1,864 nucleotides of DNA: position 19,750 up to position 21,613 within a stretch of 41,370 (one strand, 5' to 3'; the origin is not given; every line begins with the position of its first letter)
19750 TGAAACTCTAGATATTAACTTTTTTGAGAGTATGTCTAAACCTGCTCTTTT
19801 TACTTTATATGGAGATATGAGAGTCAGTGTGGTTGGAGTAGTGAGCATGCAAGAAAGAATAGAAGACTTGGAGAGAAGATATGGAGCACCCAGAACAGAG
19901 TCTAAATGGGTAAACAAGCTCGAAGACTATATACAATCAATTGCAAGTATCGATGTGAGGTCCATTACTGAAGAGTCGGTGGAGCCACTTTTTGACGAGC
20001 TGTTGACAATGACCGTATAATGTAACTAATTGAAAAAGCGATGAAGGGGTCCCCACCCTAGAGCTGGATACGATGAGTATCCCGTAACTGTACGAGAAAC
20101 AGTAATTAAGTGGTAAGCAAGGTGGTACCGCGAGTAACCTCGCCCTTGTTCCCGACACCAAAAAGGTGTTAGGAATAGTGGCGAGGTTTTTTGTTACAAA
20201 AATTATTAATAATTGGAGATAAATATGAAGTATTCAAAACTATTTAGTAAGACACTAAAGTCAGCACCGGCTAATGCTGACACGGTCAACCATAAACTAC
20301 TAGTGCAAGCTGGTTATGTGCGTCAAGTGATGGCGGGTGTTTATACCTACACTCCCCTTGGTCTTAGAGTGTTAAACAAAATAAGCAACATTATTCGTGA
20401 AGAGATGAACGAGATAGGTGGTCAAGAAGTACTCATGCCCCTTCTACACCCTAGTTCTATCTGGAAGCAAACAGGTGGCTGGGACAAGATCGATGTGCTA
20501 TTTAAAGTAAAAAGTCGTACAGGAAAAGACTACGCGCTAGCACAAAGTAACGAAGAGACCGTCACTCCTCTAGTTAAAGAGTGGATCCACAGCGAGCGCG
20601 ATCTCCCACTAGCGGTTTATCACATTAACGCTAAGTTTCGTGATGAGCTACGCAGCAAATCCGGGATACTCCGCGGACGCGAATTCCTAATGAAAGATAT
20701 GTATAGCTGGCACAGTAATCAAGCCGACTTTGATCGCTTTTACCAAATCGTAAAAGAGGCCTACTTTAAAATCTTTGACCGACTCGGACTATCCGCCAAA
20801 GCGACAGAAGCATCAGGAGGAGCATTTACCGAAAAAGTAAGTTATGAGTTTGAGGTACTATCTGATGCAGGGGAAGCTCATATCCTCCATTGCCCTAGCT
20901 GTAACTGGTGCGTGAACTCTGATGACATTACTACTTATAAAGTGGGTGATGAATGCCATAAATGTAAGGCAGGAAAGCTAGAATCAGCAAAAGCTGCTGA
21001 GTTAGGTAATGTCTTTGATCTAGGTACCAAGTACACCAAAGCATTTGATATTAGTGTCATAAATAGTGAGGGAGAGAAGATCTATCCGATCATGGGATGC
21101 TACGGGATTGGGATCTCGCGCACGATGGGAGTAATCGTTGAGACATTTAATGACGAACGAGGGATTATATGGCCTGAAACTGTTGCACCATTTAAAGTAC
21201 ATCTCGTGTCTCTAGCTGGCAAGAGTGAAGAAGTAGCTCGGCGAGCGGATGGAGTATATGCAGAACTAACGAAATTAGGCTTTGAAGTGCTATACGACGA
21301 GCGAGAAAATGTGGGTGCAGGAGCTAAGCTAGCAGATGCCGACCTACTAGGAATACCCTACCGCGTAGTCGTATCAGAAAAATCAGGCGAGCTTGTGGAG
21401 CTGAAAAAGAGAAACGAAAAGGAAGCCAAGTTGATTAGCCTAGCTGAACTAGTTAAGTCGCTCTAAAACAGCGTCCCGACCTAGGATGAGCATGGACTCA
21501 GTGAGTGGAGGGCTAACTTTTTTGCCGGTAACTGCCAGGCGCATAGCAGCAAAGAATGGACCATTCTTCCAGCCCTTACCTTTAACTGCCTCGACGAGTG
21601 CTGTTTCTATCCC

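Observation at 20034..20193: T-box riboswitch upstream of proS with an ultrashort Stem I: Pro codon in a terminal heptaloop, combined with an intrinsic terminator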

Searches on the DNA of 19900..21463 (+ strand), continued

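Call 86: search_rna_families(sources=[L163, L167, L169, L170, L173, L081, L007, L031, L082, L037], threshold=evalue, max_evalue=0.01, show_alignments=0)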
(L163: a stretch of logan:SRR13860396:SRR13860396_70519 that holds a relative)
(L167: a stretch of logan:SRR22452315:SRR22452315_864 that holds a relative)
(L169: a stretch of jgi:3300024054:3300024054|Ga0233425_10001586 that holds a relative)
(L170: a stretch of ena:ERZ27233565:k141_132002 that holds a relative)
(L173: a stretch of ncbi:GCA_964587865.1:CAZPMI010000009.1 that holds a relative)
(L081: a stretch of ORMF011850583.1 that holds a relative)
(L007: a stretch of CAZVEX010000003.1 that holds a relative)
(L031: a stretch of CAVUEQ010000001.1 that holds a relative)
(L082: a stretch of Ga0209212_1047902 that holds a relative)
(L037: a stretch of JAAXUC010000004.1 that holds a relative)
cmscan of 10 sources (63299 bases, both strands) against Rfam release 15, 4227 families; matches with E-value up to 0.01: 7.
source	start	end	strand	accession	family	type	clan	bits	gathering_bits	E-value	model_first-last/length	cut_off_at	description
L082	576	769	+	RF00230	T-box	Cis-reg; leader;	-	71.1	93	2.1e-13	1-219/219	no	T-box leader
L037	4443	4619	+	RF00230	T-box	Cis-reg; leader;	-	57.6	93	6.3e-10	1-219/219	no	T-box leader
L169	1229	1299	-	RF00005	tRNA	Gene; tRNA;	CL00001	56.6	29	1.5e-09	1-71/71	no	tRNA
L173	66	136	-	RF00005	tRNA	Gene; tRNA;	CL00001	56.5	29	1.6e-09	1-71/71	no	tRNA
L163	655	725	-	RF00005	tRNA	Gene; tRNA;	CL00001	55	29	4.2e-09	1-71/71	no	tRNA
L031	2797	2933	+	RF00230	T-box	Cis-reg; leader;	-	45.2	93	9.5e-07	1-219/219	no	T-box leader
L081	1647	1848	+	RF00230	T-box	Cis-reg; leader;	-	40.3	93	1.7e-05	1-219/219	no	T-box leader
